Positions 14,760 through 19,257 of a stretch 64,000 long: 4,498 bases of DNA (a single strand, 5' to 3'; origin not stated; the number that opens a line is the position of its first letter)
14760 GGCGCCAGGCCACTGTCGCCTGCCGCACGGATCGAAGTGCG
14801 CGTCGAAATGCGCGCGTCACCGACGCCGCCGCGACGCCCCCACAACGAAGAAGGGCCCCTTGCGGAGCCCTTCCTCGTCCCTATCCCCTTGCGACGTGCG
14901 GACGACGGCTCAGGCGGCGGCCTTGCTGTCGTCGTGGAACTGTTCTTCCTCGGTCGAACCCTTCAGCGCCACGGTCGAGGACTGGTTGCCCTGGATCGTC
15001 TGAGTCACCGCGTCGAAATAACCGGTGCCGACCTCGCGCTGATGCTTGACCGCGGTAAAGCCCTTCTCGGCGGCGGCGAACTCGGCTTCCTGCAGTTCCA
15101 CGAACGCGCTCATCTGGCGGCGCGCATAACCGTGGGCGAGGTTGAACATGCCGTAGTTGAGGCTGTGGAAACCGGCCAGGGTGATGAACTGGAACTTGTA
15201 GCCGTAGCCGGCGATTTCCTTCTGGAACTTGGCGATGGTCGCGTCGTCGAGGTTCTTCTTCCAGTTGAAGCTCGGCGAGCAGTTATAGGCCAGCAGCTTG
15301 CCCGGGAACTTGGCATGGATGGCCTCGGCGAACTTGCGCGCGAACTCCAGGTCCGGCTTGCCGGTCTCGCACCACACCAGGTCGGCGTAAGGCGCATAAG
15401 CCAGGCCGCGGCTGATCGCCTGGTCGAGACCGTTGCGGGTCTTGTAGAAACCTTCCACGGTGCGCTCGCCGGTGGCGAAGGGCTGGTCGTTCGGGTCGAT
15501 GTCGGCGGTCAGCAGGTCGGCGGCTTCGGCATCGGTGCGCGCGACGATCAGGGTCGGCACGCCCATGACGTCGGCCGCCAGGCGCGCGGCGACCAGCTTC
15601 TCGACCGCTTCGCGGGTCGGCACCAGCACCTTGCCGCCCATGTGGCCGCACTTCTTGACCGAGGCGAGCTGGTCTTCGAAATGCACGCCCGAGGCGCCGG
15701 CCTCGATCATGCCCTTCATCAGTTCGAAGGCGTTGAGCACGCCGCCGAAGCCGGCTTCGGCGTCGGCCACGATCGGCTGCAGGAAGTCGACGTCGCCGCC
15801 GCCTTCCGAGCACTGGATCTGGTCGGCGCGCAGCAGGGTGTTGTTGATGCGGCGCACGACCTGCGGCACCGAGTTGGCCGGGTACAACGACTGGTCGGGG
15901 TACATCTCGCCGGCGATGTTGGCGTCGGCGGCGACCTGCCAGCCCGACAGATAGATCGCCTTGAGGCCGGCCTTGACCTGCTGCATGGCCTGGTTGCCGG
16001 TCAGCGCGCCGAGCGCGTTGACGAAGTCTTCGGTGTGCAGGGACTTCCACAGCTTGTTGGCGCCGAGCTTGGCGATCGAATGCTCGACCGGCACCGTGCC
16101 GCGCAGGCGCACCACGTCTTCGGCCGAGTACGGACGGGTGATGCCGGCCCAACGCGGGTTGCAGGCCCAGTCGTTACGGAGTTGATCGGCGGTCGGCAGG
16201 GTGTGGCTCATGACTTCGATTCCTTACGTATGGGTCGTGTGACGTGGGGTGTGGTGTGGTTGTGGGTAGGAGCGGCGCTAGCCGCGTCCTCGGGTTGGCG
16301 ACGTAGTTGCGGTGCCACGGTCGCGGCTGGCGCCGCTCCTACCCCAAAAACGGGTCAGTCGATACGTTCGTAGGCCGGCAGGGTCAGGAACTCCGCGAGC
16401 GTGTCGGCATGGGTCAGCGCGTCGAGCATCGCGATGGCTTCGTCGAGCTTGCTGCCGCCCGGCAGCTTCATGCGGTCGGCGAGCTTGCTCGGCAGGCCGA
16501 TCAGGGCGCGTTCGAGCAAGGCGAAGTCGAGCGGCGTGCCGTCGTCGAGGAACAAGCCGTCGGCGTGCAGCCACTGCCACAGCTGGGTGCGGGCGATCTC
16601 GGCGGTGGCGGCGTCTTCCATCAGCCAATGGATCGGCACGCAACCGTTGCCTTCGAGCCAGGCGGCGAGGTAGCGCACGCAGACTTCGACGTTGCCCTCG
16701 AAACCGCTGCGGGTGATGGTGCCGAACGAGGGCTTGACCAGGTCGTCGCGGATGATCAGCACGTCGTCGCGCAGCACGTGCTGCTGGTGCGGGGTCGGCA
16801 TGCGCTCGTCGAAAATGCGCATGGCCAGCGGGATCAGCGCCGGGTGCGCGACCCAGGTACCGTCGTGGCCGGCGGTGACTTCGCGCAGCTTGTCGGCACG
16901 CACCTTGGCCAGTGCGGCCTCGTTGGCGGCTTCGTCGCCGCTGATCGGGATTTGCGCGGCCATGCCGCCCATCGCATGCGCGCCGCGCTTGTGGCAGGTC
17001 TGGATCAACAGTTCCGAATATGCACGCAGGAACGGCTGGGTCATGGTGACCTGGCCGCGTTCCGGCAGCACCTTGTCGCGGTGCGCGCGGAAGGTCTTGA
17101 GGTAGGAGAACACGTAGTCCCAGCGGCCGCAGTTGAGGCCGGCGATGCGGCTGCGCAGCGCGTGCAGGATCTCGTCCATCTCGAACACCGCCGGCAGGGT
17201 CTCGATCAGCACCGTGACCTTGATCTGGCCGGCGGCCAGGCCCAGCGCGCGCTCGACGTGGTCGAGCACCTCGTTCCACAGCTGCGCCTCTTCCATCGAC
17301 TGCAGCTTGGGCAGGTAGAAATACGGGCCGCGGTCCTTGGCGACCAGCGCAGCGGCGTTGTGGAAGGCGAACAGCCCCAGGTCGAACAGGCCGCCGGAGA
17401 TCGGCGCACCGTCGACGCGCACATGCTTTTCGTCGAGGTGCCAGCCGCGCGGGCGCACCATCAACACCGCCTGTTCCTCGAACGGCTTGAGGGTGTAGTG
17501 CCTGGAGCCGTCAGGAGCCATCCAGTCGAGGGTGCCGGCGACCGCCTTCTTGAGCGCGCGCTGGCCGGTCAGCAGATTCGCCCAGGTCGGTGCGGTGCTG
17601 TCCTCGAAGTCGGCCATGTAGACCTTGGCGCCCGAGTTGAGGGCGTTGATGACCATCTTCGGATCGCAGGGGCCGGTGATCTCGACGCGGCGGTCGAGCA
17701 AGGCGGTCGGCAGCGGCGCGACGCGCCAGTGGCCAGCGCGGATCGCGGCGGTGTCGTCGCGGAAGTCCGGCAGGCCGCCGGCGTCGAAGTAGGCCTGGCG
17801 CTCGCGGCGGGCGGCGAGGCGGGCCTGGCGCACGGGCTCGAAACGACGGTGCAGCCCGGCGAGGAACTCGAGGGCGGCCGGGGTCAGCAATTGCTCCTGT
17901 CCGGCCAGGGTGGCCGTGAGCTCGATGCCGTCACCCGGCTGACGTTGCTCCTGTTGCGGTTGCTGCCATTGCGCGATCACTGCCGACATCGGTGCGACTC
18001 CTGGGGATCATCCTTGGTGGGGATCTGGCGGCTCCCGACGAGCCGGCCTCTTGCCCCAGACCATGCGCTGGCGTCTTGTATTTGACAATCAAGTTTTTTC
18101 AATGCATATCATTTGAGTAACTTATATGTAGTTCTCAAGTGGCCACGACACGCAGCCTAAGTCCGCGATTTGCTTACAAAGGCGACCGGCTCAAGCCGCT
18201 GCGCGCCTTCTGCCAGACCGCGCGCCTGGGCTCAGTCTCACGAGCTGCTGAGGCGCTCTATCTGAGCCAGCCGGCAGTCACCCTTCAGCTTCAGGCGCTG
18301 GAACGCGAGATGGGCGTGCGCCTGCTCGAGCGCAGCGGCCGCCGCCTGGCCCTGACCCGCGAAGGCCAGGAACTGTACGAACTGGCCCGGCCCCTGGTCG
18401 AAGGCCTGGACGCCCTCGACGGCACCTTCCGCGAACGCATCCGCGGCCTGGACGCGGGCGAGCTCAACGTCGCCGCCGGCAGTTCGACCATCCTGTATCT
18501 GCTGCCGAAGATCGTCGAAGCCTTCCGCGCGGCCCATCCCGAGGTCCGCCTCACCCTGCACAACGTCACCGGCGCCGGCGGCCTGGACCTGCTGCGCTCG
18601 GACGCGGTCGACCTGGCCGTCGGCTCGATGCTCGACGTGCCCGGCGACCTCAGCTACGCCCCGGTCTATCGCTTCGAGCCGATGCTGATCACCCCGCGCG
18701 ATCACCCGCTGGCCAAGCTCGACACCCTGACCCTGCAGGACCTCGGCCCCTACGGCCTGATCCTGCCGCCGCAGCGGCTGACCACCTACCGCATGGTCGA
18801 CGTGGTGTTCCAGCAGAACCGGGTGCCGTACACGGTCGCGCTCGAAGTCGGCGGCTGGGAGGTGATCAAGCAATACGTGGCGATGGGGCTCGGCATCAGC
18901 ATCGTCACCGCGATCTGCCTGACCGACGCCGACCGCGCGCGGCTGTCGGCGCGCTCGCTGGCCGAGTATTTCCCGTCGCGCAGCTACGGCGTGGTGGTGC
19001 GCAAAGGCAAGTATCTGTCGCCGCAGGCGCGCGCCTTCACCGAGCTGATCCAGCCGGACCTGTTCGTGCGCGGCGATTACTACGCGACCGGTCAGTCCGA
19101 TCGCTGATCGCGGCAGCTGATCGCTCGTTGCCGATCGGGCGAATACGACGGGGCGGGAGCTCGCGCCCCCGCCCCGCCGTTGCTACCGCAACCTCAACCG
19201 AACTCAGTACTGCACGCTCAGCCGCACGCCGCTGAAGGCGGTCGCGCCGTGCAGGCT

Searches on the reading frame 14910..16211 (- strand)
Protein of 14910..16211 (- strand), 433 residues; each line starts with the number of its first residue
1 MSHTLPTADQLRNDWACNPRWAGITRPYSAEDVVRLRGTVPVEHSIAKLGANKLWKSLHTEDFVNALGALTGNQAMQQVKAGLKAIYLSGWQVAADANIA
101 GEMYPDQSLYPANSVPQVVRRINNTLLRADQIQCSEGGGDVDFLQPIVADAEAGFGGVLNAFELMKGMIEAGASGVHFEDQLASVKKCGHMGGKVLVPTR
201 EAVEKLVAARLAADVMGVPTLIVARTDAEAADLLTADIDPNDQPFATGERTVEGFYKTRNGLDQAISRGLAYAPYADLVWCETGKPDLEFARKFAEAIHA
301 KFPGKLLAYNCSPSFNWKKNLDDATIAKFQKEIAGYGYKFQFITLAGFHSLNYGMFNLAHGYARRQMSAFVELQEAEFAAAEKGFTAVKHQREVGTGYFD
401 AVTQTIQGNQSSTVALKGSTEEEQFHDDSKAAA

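Call 74: search_protein_families(library=pfam, proteins=[window:14910-16211:-], max_evalue=0.00001)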
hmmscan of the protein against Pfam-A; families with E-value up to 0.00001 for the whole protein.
window:14910-16211:- (433 aa): 2 families
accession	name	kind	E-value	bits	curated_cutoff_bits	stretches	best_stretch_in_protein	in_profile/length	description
PF00463.27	ICL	-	2.5e-105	353.4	26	2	14-248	7-253/526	Isocitrate lyase family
PF13714.12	PEP_mutase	-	1.1e-15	58.4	31.5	1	76-280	23-175/240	Phosphoenolpyruvate phosphomutase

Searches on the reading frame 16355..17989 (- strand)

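Call 74: search_protein_families(library=pfam, proteins=[window:16355-17989:-], max_evalue=0.00001)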
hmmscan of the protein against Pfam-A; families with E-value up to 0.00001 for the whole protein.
window:16355-17989:- (544 aa): 5 families
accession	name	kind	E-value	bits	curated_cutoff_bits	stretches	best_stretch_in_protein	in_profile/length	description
PF01274.28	MS_TIM-barrel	-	3.3e-106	354.3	26.4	1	175-419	1-247/248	Malate synthase, TIM barrel domain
PF20659.2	MS_C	-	2.7e-28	99.2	23.1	1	425-543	2-118/118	Malate synthase, C-terminal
PF20656.2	MS_N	-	1.2e-14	54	23.5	1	31-81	13-63/64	Malate synthase, N-terminal domain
PF22484.2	DUF6986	-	1.9e-07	30.7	27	1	224-294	167-243/408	Domain of unknown function (DUF6986)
PF03328.21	HpcH_HpaI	-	4.2e-07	29.9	25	1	224-318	88-180/221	HpcH/HpaI aldolase/citrate lyase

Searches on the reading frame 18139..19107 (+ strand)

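Call 74: search_protein_families(library=pfam, proteins=[window:18139-19107:+], max_evalue=0.00001)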
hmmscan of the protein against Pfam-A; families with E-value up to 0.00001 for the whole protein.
window:18139-19107:+ (322 aa): 2 families
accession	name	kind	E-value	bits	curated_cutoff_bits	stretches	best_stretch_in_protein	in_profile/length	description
PF03466.25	LysR_substrate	-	3.9e-45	154.3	28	1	103-305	2-205/209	LysR substrate binding domain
PF00126.33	HTH_1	-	4.9e-21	74.9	26.6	1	19-77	2-60/60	Bacterial regulatory helix-turn-helix protein, lysR family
